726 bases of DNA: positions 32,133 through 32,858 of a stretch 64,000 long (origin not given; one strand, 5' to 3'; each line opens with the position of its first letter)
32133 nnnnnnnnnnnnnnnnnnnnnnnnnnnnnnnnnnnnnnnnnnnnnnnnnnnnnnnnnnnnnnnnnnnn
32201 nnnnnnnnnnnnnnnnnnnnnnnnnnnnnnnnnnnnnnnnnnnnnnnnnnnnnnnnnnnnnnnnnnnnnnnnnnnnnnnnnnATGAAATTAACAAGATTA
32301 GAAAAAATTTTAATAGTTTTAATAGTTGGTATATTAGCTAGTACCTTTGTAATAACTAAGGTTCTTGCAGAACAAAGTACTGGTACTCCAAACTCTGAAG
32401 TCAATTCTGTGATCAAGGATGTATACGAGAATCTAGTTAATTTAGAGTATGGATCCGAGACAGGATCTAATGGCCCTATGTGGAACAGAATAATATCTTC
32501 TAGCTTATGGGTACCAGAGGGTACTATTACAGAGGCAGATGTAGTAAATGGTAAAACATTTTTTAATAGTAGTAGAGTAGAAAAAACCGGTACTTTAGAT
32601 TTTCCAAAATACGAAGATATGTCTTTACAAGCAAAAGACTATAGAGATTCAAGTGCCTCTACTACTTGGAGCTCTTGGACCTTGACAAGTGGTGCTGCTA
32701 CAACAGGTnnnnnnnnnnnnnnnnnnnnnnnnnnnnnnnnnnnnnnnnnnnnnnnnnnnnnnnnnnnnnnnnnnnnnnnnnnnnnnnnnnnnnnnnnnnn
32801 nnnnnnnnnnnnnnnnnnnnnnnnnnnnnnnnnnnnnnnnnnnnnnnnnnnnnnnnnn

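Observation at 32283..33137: DGR target protein combines a type-IV-pilin-like N-terminus with a DUF1566/C-type-lectin-fold variable domain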

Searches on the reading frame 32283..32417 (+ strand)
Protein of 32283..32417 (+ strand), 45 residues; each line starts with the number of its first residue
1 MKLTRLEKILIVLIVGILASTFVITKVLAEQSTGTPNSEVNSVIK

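Call 13: search_protein_families(library=pfam, proteins=[window:32283-32417:+], max_evalue=10)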
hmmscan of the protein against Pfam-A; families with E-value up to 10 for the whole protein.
seq(45 aa): 1 family
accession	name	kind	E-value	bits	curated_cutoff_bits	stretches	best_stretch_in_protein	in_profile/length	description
PF11511.13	RhodobacterPufX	-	0.19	11.8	25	1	11-37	35-61/67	Intrinsic membrane protein PufX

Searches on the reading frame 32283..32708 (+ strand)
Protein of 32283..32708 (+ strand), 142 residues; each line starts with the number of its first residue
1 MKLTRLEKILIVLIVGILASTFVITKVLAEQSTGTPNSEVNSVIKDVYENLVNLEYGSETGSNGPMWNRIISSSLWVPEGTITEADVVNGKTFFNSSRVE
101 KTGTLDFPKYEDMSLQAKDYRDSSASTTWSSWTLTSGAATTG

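Call 13: search_protein_families(library=pfam, proteins=[window:32283-32708:+], max_evalue=10)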
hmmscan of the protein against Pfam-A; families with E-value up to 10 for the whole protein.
seq(142 aa): 0 families
